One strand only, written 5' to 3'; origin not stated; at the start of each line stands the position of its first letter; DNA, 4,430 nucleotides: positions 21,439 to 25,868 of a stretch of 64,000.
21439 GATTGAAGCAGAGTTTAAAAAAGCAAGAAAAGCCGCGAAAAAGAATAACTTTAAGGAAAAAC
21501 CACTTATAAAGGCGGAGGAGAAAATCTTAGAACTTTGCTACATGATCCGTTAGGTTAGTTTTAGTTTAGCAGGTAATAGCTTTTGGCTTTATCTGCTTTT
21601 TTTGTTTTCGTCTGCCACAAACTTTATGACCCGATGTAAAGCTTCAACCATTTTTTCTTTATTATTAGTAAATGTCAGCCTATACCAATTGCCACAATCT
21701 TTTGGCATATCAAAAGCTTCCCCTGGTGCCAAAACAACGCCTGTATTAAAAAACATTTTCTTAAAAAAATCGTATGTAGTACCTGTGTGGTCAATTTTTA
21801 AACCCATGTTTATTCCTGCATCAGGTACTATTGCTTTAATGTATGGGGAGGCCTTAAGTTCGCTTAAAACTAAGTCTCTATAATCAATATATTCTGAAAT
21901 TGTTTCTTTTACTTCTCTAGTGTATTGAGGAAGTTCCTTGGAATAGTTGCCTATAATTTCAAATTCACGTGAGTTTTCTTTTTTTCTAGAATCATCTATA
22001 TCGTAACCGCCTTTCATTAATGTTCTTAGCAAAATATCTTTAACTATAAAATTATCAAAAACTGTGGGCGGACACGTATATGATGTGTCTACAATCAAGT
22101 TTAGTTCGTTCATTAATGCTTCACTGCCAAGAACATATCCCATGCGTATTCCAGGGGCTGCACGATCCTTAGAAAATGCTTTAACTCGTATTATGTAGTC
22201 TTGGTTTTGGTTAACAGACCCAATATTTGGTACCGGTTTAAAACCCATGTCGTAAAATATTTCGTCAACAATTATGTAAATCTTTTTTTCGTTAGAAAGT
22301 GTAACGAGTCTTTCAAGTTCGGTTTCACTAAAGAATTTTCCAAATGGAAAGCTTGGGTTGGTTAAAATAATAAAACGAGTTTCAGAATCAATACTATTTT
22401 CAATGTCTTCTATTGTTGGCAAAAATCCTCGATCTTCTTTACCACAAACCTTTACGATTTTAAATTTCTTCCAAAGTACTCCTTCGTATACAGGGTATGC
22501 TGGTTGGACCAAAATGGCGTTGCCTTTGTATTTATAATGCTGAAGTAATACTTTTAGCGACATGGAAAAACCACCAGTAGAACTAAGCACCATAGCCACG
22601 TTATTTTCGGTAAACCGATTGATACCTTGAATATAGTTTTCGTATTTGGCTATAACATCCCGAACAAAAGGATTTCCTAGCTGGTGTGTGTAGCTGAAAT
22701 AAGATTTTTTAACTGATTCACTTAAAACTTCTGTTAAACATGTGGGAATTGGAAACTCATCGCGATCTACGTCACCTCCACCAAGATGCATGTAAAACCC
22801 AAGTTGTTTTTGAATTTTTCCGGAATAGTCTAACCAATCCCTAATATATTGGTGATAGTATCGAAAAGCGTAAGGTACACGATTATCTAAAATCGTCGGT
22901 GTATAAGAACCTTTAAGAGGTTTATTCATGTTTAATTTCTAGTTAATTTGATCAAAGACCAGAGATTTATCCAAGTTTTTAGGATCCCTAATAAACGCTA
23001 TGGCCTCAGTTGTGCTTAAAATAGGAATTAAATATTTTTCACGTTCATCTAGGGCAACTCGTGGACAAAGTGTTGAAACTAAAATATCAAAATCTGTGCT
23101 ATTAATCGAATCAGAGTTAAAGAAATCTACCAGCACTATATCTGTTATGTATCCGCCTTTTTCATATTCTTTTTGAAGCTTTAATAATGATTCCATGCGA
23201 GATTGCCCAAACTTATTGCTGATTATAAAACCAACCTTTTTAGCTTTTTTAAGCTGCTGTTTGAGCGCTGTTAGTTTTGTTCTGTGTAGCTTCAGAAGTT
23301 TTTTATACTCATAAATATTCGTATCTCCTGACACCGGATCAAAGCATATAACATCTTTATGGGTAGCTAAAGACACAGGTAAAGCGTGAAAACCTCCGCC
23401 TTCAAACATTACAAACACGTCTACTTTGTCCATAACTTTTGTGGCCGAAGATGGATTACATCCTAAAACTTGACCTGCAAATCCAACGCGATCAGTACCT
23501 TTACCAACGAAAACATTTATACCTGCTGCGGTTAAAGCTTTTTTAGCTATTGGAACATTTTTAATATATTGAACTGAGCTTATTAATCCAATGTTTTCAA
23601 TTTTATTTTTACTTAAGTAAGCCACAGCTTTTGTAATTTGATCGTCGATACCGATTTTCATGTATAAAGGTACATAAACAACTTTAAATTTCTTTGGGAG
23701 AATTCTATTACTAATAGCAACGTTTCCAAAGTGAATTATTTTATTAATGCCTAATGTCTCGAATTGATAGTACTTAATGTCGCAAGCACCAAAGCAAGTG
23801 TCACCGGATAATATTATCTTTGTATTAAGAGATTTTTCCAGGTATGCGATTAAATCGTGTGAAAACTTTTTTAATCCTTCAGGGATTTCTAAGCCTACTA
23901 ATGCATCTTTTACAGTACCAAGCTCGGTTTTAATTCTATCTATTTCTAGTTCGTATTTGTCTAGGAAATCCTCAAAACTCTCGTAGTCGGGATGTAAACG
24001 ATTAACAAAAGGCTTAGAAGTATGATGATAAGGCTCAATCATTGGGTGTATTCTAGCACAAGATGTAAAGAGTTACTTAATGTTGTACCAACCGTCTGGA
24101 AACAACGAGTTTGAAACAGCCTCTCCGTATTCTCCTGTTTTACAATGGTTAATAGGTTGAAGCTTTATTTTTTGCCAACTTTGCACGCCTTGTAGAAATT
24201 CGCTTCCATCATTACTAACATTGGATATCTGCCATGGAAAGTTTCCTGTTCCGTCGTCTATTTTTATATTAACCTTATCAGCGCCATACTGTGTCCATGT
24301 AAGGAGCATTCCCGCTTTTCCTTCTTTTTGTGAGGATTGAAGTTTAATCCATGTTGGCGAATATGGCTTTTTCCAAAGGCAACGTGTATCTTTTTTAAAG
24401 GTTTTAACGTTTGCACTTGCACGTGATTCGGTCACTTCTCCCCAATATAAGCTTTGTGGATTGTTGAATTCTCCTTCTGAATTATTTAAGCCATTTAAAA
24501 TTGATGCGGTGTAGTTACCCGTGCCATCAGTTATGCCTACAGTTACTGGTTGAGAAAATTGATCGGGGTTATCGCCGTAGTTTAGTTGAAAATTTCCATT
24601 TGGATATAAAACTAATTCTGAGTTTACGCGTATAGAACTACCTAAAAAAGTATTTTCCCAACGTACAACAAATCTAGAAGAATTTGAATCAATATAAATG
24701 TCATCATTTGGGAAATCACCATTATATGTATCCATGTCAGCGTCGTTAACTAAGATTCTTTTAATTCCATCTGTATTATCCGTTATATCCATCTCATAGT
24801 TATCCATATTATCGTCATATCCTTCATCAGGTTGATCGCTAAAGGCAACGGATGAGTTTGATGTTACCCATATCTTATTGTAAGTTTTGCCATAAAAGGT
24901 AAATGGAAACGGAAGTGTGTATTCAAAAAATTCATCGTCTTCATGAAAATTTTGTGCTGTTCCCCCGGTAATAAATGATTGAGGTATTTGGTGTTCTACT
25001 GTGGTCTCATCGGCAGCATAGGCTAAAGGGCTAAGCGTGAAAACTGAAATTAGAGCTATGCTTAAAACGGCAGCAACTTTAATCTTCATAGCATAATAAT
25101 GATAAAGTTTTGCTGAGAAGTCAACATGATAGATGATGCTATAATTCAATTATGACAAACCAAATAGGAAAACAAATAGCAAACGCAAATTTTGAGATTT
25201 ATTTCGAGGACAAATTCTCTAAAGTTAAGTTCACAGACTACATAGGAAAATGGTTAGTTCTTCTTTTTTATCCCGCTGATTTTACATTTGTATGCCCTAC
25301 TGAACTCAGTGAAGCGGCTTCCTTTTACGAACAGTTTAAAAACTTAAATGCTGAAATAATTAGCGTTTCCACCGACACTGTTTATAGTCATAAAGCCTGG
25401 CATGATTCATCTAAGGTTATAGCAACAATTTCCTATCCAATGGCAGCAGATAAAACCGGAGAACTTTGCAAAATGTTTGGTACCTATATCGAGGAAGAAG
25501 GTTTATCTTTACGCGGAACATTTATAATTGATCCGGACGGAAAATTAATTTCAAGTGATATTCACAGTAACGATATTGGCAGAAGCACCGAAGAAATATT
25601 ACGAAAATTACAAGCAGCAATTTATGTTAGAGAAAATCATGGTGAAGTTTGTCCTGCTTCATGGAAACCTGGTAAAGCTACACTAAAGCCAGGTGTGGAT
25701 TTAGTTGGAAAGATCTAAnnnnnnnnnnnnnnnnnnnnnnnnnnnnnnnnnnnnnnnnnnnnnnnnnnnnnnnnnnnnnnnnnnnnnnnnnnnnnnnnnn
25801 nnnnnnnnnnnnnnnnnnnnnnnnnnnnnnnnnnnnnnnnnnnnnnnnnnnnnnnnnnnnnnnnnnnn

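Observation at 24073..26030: Novel ~105-aa cysteine-containing C-terminal domain shared by three signal-peptide proteins with beta-propeller ectodomains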

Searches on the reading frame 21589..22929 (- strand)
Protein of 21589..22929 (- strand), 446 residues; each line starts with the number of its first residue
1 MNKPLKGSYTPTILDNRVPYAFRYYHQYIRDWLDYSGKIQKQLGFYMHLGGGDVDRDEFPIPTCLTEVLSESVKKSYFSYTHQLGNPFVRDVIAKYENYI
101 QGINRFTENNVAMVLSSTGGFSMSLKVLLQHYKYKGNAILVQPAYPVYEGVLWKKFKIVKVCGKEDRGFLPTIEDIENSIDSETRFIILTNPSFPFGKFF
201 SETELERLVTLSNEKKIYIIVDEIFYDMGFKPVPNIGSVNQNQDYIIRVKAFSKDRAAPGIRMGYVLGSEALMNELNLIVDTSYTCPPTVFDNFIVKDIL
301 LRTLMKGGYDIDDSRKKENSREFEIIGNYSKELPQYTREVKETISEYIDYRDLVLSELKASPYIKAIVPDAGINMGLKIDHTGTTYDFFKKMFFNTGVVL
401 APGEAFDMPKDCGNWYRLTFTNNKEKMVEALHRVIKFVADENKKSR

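Call 19: search_protein_families(library=pfam, proteins=[window:21589-22929:-], max_evalue=0.001)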
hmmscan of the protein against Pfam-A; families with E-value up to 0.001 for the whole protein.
window:21589-22929:- (446 aa): 1 family
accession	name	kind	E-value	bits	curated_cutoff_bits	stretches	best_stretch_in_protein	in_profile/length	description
PF00155.27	Aminotran_1_2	-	7.5e-34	117.9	19.7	2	47-289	4-252/361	Aminotransferase class I and II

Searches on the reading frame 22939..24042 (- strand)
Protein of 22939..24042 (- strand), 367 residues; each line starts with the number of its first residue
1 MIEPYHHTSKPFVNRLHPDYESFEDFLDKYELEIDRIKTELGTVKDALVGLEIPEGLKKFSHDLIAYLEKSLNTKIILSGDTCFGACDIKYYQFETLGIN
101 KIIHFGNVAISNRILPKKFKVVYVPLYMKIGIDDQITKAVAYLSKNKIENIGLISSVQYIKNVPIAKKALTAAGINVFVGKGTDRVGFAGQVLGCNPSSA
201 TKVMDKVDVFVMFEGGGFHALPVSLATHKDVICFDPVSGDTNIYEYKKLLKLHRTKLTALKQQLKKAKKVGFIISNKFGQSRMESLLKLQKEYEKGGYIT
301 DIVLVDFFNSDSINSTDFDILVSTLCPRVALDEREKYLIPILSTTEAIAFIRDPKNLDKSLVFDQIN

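Call 19: search_protein_families(library=pfam, proteins=[window:22939-24042:-], max_evalue=0.001)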
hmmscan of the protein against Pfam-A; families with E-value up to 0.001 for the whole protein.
window:22939-24042:- (367 aa): 1 family
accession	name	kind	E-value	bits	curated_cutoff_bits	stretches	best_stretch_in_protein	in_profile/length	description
PF01866.22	Diphthamide_syn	-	4e-55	187.8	33.2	1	54-352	2-293/302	Putative diphthamide synthesis protein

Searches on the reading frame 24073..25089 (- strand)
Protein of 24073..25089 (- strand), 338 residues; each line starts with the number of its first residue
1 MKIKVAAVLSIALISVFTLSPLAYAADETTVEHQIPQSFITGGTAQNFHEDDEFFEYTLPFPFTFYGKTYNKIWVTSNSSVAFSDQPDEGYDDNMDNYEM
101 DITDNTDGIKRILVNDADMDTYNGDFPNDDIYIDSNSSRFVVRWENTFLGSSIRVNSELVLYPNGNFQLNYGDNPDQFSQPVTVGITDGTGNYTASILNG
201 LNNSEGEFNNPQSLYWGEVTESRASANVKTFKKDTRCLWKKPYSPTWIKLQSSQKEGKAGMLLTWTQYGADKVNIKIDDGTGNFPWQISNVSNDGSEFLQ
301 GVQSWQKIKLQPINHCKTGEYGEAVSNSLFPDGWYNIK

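Call 3: search_protein_families(library=pfam, proteins=[window:24073-25089:-], max_evalue=1)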
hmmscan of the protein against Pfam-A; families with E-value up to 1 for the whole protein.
window:24073-25089:- (338 aa): 0 families

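Call 4: search_protein_families(library=ncbifam, proteins=[window:24073-25089:-], max_evalue=1)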
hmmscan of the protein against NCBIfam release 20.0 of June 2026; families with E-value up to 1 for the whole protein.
window:24073-25089:- (338 aa): 0 families

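Call 75: predict_structure(alignment_id=A4)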
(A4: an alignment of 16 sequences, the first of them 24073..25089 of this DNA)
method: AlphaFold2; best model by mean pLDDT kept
length: 338 residues; sequences in the alignment: 16
mean_pLDDT: 55.2   pTM: 0.36
mean pLDDT of the five models: 55.2, 54.1, 53.5, 52.8, 52.1
residues with pLDDT >= 90: 71; 70-90: 38; 50-70: 43; < 50: 186
segments of 3 or more residues with pLDDT < 50: 21-53, 64-68, 75-137, 145-155, 163-234
pLDDT, mean of each block of 10 residues (from residue 1): 72 68 40 25 41 50 46 48 41 30 23 24 35 46 45 48 47 41 36 30 29 23 30 53 85 96 88 94 94 92 96 88 94 83
secondary structure, 60 per line:
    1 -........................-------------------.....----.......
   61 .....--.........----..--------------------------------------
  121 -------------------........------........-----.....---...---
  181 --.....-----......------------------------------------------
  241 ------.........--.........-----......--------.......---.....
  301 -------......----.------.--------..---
elements in order: H2-25 E45-49 E54-65 E68-76 E140-147 E154-161 E167-171 E183-187 E193-198 E247-255 E258-266 E272-277 E286-292 E296-300 E308-313

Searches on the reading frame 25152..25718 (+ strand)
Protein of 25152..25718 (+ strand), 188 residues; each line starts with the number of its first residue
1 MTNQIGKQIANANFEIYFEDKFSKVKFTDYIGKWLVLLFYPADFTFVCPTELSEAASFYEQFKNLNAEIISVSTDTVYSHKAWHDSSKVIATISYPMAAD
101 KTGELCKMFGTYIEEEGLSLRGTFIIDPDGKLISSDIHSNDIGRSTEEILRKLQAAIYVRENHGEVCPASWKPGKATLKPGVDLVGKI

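Call 19: search_protein_families(library=pfam, proteins=[window:25152-25718:+], max_evalue=0.001)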
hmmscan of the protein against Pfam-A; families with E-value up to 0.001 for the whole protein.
window:25152-25718:+ (188 aa): 3 families
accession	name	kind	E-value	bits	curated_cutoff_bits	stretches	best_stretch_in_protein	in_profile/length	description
PF00578.27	AhpC-TSA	-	1.3e-35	122.5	26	1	15-132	11-121/124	AhpC/TSA family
PF08534.16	Redoxin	-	5.5e-14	52.6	26.6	1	20-143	16-139/148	Redoxin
PF10417.14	1-cysPrx_C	-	4.9e-06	26.8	21.1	1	161-180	6-29/41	C-terminal domain of 1-Cys peroxiredoxin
